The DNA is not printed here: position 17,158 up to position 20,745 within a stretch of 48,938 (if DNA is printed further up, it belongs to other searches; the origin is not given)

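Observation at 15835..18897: Eight tandem copies of an unrecognised cysteine module (C...C...C-x3-C-x-C-xn-C) in a ~1720-aa secreted protein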

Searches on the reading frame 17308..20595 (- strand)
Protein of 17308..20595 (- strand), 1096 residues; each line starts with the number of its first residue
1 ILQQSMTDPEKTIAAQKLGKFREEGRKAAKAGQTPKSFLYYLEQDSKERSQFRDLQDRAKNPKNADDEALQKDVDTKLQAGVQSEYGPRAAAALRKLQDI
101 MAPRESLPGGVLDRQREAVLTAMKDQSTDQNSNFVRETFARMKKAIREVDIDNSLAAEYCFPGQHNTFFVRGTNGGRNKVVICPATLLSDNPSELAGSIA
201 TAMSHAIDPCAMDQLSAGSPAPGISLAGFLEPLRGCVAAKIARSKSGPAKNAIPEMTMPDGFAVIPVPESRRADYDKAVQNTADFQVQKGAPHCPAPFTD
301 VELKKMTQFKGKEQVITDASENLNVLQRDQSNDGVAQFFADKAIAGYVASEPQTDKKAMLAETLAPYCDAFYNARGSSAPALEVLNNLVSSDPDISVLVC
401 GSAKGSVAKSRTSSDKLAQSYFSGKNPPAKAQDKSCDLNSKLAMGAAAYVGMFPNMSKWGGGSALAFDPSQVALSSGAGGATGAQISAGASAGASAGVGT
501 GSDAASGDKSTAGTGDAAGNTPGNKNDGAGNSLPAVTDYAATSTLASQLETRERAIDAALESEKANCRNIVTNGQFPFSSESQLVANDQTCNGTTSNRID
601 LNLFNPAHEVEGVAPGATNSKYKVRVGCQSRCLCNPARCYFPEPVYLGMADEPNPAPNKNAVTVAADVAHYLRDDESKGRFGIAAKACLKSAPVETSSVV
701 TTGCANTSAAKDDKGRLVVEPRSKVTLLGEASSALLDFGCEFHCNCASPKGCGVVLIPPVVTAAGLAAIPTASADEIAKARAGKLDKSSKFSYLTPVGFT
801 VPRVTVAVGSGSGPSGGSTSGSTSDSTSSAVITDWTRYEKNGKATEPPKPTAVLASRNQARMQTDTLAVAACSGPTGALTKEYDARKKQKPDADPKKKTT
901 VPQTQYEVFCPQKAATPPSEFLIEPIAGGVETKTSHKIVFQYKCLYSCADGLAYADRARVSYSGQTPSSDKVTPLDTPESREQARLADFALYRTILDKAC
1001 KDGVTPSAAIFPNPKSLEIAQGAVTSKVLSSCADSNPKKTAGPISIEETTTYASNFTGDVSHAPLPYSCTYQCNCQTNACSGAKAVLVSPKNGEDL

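Call 41: search_protein_representatives(alignment_id=A2)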
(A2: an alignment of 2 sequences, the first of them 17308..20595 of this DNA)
Query: 2 sequences, 1198 profile positions. Proteins with E-value up to 0.001 (for the whole library): 20; up to 1e-10: 15; up to 1e-30: 12. The best 20 are listed.
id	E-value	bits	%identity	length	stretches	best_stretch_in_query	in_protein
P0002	0.0e+00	2254.4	-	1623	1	1-1198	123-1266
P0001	0.0e+00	2101.7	-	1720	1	13-1198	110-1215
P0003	2.8e-108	380.0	-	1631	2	136-799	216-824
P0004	8.6e-93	328.7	-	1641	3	117-493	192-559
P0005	9.6e-88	312.0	-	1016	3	167-537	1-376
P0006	2.0e-75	271.2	-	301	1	945-1198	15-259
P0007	3.1e-68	247.4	-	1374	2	158-797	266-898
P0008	1.3e-59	218.8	-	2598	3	28-786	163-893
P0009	1.4e-36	142.5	-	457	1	512-839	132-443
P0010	1.8e-36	142.1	-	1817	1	169-792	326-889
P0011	6.9e-36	140.2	-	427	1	566-845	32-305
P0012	5.6e-32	127.3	-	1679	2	510-798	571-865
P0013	7.0e-29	117.0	-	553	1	584-860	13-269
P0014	4.4e-27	111.1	-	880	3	626-793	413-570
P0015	3.0e-22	95.1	-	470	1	589-799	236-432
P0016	1.9e-10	56.0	-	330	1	660-793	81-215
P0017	7.8e-10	53.9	-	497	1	659-817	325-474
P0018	1.5e-07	46.3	-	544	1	579-789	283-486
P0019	4.7e-06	41.4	-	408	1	165-263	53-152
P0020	7.8e-04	34.1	-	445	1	144-245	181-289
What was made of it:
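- Twenty relatives were found among 1.84e9 representative proteins (call 41).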

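Call 44: list_cluster_members(proteins=[P0003, P0004, P0005, P0006, P0007, P0008, P0009, P0010, P0011, P0012])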
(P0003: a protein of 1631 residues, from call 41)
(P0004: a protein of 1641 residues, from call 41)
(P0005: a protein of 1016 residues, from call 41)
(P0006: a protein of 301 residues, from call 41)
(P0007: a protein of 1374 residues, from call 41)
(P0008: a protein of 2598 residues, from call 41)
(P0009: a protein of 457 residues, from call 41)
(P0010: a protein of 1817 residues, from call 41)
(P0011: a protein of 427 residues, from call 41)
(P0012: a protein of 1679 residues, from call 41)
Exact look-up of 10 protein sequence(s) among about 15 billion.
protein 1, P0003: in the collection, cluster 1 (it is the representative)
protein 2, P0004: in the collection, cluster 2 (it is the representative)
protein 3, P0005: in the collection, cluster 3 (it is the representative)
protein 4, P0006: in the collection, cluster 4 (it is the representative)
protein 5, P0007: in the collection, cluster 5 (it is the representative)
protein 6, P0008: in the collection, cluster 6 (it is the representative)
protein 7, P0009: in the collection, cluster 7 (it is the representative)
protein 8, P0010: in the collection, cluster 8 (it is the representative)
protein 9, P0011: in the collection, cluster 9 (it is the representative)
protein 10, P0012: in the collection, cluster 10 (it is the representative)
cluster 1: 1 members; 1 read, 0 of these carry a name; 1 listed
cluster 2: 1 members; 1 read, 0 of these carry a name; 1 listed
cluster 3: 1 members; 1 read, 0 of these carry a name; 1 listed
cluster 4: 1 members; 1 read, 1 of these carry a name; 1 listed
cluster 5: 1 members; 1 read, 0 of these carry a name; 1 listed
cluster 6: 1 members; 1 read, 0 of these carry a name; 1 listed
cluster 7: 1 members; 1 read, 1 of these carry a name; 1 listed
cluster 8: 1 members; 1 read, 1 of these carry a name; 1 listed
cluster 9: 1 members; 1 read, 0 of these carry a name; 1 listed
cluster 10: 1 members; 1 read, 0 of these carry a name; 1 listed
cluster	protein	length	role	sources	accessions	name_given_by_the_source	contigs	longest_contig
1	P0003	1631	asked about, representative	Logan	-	-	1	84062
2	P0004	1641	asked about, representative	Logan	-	-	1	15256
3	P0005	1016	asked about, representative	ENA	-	-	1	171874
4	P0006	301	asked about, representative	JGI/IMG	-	hypothetical protein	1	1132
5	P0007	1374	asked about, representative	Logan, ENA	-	-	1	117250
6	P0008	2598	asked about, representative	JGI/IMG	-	-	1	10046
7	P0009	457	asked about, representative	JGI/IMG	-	hypothetical protein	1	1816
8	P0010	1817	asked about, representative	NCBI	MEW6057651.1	MAG: hypothetical protein AB1540_13650 [Bdellovibrionota bacterium]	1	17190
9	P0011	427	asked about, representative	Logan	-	-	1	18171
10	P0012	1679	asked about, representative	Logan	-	-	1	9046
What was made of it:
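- The lineage is related to Bdellovibrionota (call 44).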

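Call 45: list_cluster_members(proteins=[P0013, P0014, P0015, P0016, P0017, P0018, P0019, P0020])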
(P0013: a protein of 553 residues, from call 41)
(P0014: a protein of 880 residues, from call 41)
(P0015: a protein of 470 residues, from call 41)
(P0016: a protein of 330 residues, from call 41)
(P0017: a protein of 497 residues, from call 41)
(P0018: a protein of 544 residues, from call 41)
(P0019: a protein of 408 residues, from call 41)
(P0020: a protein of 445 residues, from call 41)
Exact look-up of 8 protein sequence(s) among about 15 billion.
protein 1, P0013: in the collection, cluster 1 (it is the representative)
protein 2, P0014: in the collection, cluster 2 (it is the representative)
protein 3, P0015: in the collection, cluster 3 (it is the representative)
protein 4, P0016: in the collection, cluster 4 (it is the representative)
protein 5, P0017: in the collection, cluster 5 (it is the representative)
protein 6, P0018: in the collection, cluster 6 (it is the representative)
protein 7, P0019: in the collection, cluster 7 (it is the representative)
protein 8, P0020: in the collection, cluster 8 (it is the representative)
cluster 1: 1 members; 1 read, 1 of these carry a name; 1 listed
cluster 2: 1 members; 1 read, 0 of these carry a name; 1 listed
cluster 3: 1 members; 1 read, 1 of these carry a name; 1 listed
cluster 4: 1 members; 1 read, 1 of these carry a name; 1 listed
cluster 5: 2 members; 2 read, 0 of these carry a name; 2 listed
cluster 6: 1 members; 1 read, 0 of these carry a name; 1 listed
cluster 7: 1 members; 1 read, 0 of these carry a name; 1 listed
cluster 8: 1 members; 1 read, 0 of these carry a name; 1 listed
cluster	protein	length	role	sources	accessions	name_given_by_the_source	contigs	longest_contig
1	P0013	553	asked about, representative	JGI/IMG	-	hypothetical protein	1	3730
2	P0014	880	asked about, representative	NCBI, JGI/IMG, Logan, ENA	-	-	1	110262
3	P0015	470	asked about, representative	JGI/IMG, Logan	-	hypothetical protein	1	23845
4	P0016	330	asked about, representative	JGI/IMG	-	hypothetical protein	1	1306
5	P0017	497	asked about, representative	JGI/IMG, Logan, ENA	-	-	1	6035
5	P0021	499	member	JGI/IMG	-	-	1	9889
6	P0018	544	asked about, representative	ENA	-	-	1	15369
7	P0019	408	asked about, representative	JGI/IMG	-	-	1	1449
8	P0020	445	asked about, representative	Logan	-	-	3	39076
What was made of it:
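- Closest known: Modular disulfide-rich secreted repeat proteins in general. Different: Distribution is restricted to about 20 singleton clusters from uncultured bacteria (calls 41, 44, 45).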

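Call 47: search_protein_families(library=pfam, proteins=[P0020, P0019, P0009, P0011, P0013, P0015, P0016, P0017, P0018, P0014], max_evalue=1)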
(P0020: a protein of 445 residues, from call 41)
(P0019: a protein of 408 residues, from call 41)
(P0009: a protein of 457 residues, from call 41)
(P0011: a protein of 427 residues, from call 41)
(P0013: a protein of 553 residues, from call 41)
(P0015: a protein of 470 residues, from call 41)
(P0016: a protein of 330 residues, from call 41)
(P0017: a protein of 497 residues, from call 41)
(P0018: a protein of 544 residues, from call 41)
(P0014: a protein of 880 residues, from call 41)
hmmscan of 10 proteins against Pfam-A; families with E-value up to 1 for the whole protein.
P0020 (445 aa): 1 family
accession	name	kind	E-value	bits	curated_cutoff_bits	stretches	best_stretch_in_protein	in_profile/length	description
PF01435.24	Peptidase_M48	-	0.076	13.3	20.3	1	236-278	35-79/186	Peptidase family M48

P0019 (408 aa): 0 families

P0009 (457 aa): 1 family
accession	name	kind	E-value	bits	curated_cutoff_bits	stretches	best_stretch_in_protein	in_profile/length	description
PF11684.13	DUF3280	-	6.4e-05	23.7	30.1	1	79-136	60-117/138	Protein of unknown function (DUF2380)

P0011 (427 aa): 0 families

P0013 (553 aa): 0 families

P0015 (470 aa): 2 families
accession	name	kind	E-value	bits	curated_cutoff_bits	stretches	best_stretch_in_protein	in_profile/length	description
PF08238.18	Sel1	-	8.3e-05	23.4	30.7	1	82-116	1-35/36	Sel1 repeat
PF08308.17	PEGA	-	0.0035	17.6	20.8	1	164-209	13-58/71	PEGA domain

P0016 (330 aa): 0 families

P0017 (497 aa): 0 families

P0018 (544 aa): 1 family
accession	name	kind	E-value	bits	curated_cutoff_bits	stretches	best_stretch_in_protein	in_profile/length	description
PF25027.1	EGF1_RECK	-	0.43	11.4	27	0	363-379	26-42/49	RECK-like, EGF-like 1 domain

P0014 (880 aa): 1 family
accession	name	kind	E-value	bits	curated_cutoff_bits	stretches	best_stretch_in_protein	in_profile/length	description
PF17673.6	DUF5532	-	0.073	13.6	26.4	1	97-148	33-81/92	Family of unknown function (DUF5532)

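Call 67: find_encoding_contigs(protein=P0003, flank=8000, max_places=2)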
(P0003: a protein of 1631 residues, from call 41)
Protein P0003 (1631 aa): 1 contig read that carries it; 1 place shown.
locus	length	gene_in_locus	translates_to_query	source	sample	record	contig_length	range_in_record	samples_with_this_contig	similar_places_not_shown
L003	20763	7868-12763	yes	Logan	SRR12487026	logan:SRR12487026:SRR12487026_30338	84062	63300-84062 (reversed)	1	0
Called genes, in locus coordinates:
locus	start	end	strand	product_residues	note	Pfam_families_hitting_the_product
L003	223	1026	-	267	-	-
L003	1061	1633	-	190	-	-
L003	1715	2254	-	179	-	-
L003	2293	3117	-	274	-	-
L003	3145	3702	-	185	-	-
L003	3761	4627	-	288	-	-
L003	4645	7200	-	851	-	-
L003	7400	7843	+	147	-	-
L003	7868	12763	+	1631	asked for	-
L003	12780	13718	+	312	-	-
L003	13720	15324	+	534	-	-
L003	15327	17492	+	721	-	-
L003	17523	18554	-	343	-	PF00710:Asparaginase, PF17763:Asparaginase_C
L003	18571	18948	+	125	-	PF01597:GCV_H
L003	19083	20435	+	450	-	PF00919:UPF0004, PF04055:Radical_SAM, PF01938:TRAM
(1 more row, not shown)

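Call 69: find_encoding_contigs(protein=P0007, flank=8000, max_places=2)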
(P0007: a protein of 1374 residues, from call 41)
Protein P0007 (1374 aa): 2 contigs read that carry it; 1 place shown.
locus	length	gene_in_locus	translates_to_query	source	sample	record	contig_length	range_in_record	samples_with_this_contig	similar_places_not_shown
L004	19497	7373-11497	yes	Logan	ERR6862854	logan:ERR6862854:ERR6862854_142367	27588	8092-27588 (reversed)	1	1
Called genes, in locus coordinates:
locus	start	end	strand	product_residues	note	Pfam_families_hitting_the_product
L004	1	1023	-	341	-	?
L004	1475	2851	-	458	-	-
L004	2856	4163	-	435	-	-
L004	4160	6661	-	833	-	-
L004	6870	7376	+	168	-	-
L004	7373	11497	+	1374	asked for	-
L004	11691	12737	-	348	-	PF00710:Asparaginase, PF17763:Asparaginase_C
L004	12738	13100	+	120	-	PF01597:GCV_H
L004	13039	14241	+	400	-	PF00512:HisKA, PF02518:HATPase_c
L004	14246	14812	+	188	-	PF04279:IspA (weak)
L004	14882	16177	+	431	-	PF00919:UPF0004, PF04055:Radical_SAM, PF01938:TRAM (weak)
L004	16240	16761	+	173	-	PF25084:LbH_EIF2B (weak), PF00132:Hexapep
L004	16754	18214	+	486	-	PF00478:IMPDH, PF00571:CBS, PF01884:PcrB (faint), PF00571:CBS, PF00977:His_biosynth (faint), PF01070:FMN_dh, PF03060:NMO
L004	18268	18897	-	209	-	-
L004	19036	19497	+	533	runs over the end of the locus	PF00117:GATase, PF07722:Peptidase_C26, PF02540:NAD_synthase (faint), PF02568:ThiI (faint), PF00958:GMP_synt_C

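Call 70: find_encoding_contigs(protein=P0010, flank=8000, max_places=2)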
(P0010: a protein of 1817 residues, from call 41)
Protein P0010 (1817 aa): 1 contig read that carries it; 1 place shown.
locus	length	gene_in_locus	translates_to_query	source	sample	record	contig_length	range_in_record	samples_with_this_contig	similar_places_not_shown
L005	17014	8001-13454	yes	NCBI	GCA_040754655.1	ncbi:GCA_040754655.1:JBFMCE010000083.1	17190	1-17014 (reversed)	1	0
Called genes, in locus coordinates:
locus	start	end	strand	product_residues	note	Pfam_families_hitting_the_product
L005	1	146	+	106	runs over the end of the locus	PF04365:BrnT_toxin (weak)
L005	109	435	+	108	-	-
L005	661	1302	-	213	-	-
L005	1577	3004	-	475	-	-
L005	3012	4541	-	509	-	-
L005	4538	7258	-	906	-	-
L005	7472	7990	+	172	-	-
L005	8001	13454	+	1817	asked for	-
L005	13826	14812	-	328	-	PF00710:Asparaginase, PF17763:Asparaginase_C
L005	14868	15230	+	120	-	PF01597:GCV_H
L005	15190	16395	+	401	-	PF00512:HisKA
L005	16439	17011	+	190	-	PF04279:IspA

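Call 78: search_solved_structures(query=P0020, max_evalue=10, show_alignments=3)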
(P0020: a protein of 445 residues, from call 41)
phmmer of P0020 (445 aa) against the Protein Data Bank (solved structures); distinct sequences matched with E-value up to 10: 1.
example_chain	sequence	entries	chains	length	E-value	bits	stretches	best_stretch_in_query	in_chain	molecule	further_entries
6gwu_A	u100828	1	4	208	0.46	12.8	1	58-207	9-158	Carbonic anhydrase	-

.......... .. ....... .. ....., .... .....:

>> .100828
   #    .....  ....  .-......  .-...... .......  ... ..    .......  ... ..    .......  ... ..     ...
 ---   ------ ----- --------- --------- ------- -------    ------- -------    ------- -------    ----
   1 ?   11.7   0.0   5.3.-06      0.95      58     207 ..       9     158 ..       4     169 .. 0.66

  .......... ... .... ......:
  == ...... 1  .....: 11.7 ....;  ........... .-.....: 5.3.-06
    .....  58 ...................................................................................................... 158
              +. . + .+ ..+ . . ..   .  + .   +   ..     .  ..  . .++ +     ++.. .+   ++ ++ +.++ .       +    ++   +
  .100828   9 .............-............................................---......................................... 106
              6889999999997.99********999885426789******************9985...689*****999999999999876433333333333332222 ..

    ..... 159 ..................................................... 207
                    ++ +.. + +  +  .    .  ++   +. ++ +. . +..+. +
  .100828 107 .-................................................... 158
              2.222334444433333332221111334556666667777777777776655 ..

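Call 83: find_encoding_contigs(protein=P0015, flank=6000, max_places=2)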
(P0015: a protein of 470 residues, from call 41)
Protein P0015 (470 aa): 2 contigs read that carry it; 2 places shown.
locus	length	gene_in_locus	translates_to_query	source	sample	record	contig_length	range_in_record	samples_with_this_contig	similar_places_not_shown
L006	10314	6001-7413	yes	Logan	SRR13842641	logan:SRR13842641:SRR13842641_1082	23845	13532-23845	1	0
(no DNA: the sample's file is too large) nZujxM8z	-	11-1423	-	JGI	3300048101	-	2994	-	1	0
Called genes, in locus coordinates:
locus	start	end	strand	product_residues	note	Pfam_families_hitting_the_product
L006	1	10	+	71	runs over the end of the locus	-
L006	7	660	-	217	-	PF00440:TetR_N, PF13305:TetR_C_33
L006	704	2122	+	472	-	PF03055:RPE65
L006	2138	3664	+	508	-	PF06762:LMF1, PF25179:LMF1_C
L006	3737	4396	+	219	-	-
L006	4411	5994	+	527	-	-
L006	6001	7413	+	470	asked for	-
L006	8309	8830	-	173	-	-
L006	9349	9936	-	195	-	PF00561:Abhydrolase_1, PF12697:Abhydrolase_6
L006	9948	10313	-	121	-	?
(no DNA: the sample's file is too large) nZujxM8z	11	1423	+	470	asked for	-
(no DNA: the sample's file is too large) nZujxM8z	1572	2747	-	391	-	PF09587:PGA_cap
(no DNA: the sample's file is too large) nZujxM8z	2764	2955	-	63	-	-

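Call 84: find_encoding_contigs(protein=P0011, flank=6000, max_places=2)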
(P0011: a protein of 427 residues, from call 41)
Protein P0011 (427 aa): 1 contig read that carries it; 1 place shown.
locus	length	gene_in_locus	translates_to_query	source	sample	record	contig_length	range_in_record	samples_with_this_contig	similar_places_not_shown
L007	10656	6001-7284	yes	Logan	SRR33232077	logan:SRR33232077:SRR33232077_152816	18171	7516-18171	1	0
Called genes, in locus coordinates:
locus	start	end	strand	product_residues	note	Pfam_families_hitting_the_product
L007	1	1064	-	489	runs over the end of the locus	PF12729:4HB_MCP_1, PF05227:CHASE3, PF00015:MCPsignal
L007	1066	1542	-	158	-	PF01584:CheW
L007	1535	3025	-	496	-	PF01739:CheR, PF13489:Methyltransf_23, PF08241:Methyltransf_11 (faint), PF13649:Methyltransf_25 (faint), PF13847:Methyltransf_31 (faint), PF08242:Methyltransf_12 (weak), PF13432:TPR_16 (faint)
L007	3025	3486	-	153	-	PF01584:CheW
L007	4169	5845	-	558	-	PF14312:FG-GAP_2 (weak)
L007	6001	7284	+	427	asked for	-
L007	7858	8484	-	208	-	-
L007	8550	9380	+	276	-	PF07508:Recombinase, PF13408:Zn_ribbon_recom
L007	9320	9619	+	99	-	-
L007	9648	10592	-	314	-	-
